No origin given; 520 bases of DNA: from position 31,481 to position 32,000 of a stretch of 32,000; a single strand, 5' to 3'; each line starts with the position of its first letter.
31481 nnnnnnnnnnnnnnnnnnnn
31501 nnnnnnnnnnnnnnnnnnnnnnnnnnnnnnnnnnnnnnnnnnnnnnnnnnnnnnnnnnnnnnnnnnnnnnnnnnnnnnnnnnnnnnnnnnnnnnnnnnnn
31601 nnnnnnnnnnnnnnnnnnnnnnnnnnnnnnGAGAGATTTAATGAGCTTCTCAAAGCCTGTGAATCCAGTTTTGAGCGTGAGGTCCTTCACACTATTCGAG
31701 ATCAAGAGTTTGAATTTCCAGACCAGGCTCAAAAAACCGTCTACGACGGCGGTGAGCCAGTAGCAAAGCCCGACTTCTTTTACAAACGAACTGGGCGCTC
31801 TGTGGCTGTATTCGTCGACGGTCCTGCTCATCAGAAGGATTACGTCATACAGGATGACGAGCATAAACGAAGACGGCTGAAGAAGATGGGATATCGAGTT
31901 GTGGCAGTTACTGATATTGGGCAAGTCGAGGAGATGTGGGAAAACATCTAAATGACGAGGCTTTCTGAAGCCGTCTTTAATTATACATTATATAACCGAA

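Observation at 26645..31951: Unusual domain architecture of the giant helicase: about 390-aa and about 300-aa Zn-ribbon-bearing insertions, split Cys clusters and a possibly inactive nuclease tail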

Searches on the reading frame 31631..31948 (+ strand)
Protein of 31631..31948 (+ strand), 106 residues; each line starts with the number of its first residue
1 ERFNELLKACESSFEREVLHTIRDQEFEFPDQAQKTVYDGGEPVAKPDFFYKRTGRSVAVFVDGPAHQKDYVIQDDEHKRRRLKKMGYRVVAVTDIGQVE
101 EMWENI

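Call 25: search_solved_structures(query=A1, max_evalue=10, show_alignments=5)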
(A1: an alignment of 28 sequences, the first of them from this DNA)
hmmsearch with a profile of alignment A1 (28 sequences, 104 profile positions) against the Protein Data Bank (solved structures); distinct sequences matched with E-value up to 10: 1.
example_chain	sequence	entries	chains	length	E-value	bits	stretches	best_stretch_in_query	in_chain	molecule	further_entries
3r3p_A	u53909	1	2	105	0.0027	20.8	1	50-103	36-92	Mobile intron protein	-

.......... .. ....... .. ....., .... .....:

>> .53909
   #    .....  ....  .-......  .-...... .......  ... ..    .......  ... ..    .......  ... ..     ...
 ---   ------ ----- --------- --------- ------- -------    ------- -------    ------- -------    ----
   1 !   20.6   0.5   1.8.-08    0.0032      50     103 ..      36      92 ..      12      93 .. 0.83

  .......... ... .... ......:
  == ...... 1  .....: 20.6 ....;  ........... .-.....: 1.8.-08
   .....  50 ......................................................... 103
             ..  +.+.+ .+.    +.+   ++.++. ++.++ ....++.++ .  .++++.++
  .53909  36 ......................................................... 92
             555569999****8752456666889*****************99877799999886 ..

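Call 26: search_protein_families(library=pfam, alignment_id=A1, max_evalue=1)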
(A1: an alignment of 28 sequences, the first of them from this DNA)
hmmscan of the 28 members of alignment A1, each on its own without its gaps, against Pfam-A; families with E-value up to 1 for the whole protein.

A. member 1, seq(106 aa): 3 families
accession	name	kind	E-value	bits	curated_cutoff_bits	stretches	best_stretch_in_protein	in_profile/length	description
PF18741.7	MTES_1575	-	0.00031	21.2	38.2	1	14-93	1-76/96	REase_MTES_1575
PF06399.18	GFRP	-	0.031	14.5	25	1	82-98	58-74/83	GTP cyclohydrolase I feedback regulatory protein (GFRP)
PF04480.18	DUF559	-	0.04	14.2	20.6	1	56-92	53-87/109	Protein of unknown function (DUF559)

B. families by the number of members that match (of 28 scanned): 11 families
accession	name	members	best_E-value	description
PF18741.7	MTES_1575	25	9e-06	REase_MTES_1575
PF04480.18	DUF559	21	1.4e-05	Protein of unknown function (DUF559)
PF08373.16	RAP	7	0.052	RAP domain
PF10881.14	DUF2726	1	0.0029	Protein of unknown function (DUF2726)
PF23423.1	DUF7111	1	0.012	Family of unknown function (DUF7111)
PF06399.18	GFRP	1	0.031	GTP cyclohydrolase I feedback regulatory protein (GFRP)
PF03051.21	Peptidase_C1_2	1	0.034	Peptidase C1-like family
PF13143.11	DUF3986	1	0.038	Protein of unknown function (DUF3986)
PF03852.21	Vsr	1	0.049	DNA mismatch endonuclease Vsr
PF22020.1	RlmL_1st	1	0.14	RlmL ferredoxin-like domain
PF24587.1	DUF7612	1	0.29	Domain of unknown function (DUF7612)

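Call 32: predict_structure(alignment_id=A1)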
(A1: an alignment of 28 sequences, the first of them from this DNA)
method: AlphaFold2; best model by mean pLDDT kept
length: 106 residues; sequences in the alignment: 28
mean_pLDDT: 87.3   pTM: 0.79
mean pLDDT of the five models: 87.3, 86.6, 85.4, 85.1, 84.6
residues with pLDDT >= 90: 69; 70-90: 25; 50-70: 8; < 50: 4
segments of 3 or more residues with pLDDT < 50: 68-71
pLDDT, mean of each block of 10 residues (from residue 1): 94 94 96 92 92 92 65 68 91 90 88
secondary structure, 60 per line:
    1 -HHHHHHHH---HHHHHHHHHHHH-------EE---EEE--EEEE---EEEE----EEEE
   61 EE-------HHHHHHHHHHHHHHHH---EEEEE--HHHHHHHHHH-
elements in order: H2-9 H13-24 E37-39 E42-45 E49-52 E57-62 H70-85 E89-93 H96-105

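Call 36: fold_search(model_id=the predicted structure, library=pdb)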
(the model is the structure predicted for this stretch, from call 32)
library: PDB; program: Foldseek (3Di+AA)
matches with E <= 10: 595; with E <= 0.001: 0
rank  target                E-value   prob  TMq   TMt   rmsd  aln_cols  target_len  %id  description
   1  9nl2_A                2.6e-02  0.90  0.45  0.07   6.3       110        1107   13  Structure of R2 retrotransposon protein from Platysternon megacephalum initiating target-primed reverse transcription (released 2025-06-18)
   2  9dou_A                3.4e-02  0.72  0.39  0.07   6.2       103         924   13  Taeniopygia guttata R2 retrotransposon (R2Tg) initiating target-primed reverse transcription (released 2025-05-21)
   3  3jsb_A                3.4e-02  0.66  0.42  0.30  10.3       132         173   12  Crystal structure of the N-terminal domain of the Lymphocytic Choriomeningitis Virus L protein (released 2010-09-15)
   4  4i1t                  3.4e-02  0.35  0.33  0.24  12.1       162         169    7  Crystal structure of the cap-snatching endonuclease from Pichinde virus (released 2014-02-26)
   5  6p4w_B                3.6e-02  0.96  0.57  0.20   4.0       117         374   18  XPB helicase in a complex with truncated Bax1 from Sulfurisphaera tokodaii at 2.96 Angstrom resolution (released 2020-06-03)
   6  5ltn_B                3.6e-02  0.63  0.42  0.27   9.1       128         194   14  Crystal structure of Lymphocytic choriomeningitis mammarenavirus endonuclease complexed with DPBA (released 2017-09-13)
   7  2okf_A                4.2e-02  0.93  0.51  0.44   6.0       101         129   16  CRYSTAL STRUCTURE OF A FDXN ELEMENT EXCISION CONTROLLING FACTOR PROTEIN (AVA_3312) FROM ANABAENA VARIABILIS AT 1.60 A  (released 2007-01-30)
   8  5ltf_B                4.2e-02  0.60  0.42  0.27   9.3       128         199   14  Crystal structure of Lymphocytic choriomeningitis mammarenavirus endonuclease complexed with catalytic ions (released 2017-09-13)
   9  8gh6_A                4.7e-02  0.51  0.37  0.07   7.2       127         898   16  Bombyx mori R2 retrotransposon initiating target-primed reverse transcription (released 2023-04-05)
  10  7orj_A                5.8e-02  0.66  0.41  0.03   5.8       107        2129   10  La Crosse virus polymerase at transcription capped RNA cleavage stage (released 2022-02-16)
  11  5ltn_A                5.8e-02  0.63  0.42  0.28   6.1       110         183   14  Crystal structure of Lymphocytic choriomeningitis mammarenavirus endonuclease complexed with DPBA (released 2017-09-13)
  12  2xi5_A                5.8e-02  0.63  0.41  0.27   5.9       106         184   14  N-terminal endonuclease domain of La Crosse virus L-protein (released 2010-10-06)
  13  1t0f_A                6.2e-02  0.72  0.38  0.17  15.0        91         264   21  Crystal Structure of the TnsA/TnsC(504-555) complex (released 2004-11-09)
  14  7orl_A                6.2e-02  0.35  0.33  0.03  10.4       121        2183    9  La Crosse virus polymerase at transcription initiation stage (released 2022-02-16)
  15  7ewx_B                6.6e-02  0.77  0.45  0.30   6.1       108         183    7  Crystal structure of Ebinur Lake virus cap snatching endonuclease (P78A mutant) (released 2022-01-26)
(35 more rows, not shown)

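Call 74: search_protein_representatives(alignment_id=A1)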
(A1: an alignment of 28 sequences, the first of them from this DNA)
Query: 28 sequences, 104 profile positions. Proteins with E-value up to 0.001 (for the whole library): 1028; up to 1e-10: 345; up to 1e-30: 29. The best 150 are listed.
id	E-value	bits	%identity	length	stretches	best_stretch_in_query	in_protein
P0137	4.9e-40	151.8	-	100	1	8-104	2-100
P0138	5.5e-40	151.7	-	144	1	1-104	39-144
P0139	2.1e-38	146.5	-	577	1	2-104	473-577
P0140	4.8e-37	142.2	-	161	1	2-103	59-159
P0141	4.9e-37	142.2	-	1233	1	2-101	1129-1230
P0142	2.4e-36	139.9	-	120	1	3-102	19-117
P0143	6.0e-35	135.5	-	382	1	2-100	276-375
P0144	6.5e-35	135.4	-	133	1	3-93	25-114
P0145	1.5e-34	134.2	-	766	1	1-95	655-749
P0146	2.2e-34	133.7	-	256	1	1-101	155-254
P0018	6.2e-34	132.2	-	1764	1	2-103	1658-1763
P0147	7.0e-34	132.0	-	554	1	1-102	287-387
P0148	9.6e-34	131.6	-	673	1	2-95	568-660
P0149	1.3e-33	131.2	-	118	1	2-100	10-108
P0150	1.6e-33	130.9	-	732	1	2-102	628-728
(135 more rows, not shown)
